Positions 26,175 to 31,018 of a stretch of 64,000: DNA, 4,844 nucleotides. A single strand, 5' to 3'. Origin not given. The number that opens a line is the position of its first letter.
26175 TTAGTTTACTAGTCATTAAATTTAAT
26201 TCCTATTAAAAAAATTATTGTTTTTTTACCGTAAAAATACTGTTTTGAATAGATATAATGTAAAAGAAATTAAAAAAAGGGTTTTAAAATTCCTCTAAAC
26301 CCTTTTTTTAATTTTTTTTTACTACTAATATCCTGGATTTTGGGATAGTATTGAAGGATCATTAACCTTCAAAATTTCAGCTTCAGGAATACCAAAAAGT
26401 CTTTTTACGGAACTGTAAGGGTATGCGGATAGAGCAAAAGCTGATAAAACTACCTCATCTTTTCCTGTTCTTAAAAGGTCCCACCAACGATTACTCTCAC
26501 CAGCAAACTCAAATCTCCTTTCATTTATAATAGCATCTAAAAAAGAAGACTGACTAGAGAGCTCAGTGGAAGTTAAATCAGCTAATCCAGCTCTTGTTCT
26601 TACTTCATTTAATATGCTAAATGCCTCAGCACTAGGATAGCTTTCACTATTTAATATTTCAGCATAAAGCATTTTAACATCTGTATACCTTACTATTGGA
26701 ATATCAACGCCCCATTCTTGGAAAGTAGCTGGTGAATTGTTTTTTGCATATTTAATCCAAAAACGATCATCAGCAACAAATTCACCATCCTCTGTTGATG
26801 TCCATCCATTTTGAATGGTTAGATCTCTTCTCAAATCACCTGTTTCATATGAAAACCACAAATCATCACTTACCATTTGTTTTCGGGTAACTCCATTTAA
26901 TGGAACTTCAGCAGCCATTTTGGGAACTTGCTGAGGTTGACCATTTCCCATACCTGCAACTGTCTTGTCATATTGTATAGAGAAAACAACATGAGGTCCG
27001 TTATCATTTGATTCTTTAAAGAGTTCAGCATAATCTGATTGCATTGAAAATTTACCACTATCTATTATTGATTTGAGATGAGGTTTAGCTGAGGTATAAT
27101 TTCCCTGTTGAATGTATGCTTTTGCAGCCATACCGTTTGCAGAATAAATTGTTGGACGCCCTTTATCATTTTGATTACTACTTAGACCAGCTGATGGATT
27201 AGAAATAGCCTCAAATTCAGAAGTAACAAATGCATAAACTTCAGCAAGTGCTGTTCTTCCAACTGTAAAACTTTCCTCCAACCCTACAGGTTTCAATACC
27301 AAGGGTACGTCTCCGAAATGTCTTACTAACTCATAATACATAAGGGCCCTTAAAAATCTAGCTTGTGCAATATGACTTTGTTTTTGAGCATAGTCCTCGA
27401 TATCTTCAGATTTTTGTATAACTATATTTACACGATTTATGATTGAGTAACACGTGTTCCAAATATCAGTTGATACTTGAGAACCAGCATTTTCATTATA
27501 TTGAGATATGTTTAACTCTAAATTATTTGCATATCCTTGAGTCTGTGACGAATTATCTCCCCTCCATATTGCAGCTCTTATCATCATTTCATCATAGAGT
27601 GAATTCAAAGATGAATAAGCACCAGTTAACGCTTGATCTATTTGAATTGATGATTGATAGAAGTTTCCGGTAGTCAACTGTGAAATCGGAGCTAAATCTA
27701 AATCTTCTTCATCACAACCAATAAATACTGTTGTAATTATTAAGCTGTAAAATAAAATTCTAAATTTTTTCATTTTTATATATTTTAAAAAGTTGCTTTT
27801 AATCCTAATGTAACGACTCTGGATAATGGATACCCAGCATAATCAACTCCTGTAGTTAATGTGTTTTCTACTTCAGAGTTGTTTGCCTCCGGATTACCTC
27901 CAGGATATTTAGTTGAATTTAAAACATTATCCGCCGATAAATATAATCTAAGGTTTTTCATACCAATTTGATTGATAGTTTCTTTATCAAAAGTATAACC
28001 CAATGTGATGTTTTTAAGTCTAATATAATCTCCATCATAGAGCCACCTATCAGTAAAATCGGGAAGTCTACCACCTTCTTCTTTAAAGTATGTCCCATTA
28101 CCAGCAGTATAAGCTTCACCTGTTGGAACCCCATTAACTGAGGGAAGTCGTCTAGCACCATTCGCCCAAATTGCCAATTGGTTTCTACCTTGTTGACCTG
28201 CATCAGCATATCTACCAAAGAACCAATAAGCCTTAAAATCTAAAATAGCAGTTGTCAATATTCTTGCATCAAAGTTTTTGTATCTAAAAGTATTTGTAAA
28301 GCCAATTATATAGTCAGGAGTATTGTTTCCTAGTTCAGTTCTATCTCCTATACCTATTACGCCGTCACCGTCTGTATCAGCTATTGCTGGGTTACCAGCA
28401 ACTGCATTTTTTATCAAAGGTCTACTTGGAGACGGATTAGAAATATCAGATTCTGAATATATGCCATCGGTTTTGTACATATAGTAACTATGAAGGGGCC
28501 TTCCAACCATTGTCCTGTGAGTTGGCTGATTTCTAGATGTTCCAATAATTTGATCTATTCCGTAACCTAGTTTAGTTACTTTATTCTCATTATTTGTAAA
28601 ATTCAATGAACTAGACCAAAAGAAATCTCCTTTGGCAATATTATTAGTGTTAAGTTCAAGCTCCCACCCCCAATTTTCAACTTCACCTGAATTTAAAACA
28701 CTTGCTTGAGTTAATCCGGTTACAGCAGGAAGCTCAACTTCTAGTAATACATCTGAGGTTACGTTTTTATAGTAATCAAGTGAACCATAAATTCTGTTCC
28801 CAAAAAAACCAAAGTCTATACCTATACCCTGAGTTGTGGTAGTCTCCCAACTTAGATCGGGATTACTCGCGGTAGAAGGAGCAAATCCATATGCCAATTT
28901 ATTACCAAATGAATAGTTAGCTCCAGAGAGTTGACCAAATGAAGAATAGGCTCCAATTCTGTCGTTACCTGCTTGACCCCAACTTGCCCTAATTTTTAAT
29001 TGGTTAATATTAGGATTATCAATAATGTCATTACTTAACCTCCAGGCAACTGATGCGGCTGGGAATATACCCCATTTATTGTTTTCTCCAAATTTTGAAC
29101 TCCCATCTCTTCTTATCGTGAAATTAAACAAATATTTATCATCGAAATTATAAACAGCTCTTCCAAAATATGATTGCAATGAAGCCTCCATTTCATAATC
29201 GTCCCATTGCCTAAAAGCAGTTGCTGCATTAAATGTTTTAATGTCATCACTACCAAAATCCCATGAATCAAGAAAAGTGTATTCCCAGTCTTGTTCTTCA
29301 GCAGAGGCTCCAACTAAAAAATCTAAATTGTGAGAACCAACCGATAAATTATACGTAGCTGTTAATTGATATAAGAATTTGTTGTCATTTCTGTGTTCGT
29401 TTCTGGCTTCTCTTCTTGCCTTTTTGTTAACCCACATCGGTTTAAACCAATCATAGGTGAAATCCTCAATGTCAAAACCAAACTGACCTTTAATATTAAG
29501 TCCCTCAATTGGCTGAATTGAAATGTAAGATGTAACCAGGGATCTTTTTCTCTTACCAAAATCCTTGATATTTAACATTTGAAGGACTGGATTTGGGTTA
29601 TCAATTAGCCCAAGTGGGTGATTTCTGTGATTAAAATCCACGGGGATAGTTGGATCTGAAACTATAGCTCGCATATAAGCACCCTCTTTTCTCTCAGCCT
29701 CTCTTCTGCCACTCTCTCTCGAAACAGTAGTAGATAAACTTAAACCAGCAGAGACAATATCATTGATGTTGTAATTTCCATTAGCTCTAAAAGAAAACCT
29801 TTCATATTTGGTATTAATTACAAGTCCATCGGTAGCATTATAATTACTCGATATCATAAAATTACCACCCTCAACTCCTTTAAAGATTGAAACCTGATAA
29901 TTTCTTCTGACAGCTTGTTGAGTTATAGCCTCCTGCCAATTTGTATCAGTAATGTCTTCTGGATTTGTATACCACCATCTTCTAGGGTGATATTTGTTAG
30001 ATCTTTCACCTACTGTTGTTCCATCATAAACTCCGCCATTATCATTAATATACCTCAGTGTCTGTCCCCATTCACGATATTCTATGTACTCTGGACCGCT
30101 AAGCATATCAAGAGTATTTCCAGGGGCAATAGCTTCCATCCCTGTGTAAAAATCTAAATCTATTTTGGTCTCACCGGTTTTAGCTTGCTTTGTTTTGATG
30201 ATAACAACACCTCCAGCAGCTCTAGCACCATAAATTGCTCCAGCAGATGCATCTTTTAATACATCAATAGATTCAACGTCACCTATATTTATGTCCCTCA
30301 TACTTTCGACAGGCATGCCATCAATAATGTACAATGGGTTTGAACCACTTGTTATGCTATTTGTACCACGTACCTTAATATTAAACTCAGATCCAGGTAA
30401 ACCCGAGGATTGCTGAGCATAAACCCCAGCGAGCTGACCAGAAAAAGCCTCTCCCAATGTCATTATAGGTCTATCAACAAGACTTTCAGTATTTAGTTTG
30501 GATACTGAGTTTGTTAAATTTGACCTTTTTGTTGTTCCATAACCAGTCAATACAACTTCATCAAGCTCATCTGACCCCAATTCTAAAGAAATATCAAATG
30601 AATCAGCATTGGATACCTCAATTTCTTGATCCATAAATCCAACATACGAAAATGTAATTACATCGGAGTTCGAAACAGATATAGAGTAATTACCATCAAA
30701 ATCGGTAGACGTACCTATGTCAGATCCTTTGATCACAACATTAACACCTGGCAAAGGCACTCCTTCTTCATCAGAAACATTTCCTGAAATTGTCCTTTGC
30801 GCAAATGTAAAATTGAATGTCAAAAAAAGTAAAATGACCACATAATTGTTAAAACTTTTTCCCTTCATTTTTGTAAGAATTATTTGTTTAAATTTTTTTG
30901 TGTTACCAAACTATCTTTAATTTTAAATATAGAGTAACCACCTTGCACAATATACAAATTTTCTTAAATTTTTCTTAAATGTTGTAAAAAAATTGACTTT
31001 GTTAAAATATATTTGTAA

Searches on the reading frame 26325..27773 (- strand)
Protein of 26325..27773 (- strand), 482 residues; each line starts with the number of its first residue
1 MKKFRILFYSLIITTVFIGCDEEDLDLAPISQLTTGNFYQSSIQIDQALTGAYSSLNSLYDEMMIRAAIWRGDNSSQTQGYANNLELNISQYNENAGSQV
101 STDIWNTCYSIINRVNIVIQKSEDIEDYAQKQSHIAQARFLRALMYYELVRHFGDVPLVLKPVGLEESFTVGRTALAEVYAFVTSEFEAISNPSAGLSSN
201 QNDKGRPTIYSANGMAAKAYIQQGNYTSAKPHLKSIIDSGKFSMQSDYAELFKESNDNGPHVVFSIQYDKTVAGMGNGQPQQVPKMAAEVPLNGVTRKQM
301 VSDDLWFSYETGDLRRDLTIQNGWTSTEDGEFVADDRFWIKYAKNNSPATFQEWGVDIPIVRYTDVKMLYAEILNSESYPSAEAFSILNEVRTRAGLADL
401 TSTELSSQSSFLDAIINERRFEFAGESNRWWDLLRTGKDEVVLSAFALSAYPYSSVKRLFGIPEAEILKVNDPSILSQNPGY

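Call 10: search_protein_families(library=pfam, proteins=[window:26325-27773:-], max_evalue=0.00001)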
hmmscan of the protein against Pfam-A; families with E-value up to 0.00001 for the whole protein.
window:26325-27773:- (482 aa): 3 families
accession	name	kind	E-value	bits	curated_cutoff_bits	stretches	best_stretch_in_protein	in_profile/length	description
PF07980.17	SusD_RagB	-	1.1e-21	78.2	23.1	1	341-441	137-246/297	SusD family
PF14322.12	SusD-like_3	-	9.9e-17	62.2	27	1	25-220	3-190/191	Starch-binding associating with outer membrane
PF12771.13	SusD-like_2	-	2.6e-07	30.3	27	1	75-159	29-116/415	Starch-binding associating with outer membrane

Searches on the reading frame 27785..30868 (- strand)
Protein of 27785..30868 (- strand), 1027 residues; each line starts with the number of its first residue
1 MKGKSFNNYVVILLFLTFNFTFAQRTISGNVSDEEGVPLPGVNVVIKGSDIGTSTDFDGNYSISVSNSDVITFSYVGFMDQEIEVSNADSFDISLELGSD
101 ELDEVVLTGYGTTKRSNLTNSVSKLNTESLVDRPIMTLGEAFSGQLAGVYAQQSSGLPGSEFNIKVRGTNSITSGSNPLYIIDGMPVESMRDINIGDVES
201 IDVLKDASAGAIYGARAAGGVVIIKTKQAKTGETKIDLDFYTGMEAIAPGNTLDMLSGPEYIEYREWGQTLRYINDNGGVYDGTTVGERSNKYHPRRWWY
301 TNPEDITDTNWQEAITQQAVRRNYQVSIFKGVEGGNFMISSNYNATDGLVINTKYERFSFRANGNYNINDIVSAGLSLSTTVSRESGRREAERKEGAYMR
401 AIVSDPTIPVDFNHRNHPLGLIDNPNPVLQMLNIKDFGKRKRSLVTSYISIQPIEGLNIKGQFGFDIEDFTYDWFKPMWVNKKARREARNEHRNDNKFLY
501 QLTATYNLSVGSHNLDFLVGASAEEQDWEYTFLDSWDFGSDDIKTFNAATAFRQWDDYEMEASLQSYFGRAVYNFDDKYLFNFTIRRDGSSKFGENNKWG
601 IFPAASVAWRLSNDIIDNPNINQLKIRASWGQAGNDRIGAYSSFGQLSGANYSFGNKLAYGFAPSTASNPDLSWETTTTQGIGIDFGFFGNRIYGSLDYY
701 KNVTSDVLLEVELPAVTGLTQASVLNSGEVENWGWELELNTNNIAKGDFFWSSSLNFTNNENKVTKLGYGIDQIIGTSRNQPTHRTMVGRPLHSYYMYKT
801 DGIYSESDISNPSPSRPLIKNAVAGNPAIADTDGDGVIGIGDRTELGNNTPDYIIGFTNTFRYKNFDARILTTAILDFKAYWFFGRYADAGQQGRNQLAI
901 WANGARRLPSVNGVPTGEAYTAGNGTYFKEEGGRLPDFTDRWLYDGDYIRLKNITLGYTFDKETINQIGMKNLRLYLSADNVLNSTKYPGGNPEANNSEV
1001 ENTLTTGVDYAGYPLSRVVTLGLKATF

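Call 10: search_protein_families(library=pfam, proteins=[window:27785-30868:-], max_evalue=0.00001)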
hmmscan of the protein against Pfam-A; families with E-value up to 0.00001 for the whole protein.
window:27785-30868:- (1027 aa): 4 families
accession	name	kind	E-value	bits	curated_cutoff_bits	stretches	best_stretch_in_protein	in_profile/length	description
PF00593.30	TonB_dep_Rec_b-barrel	-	3.9e-17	63.7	27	1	460-982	81-436/436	TonB dependent receptor-like, beta-barrel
PF13715.12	CarbopepD_reg_2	-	4.5e-17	62.3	32.2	1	27-106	1-87/88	CarboxypepD_reg-like domain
PF07715.20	Plug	-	3.6e-16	60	23.9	1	116-221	3-107/107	TonB-dependent Receptor Plug Domain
PF13620.12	CarboxypepD_reg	-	3e-10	40.8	32.3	1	26-89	1-73/82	Carboxypeptidase regulatory-like domain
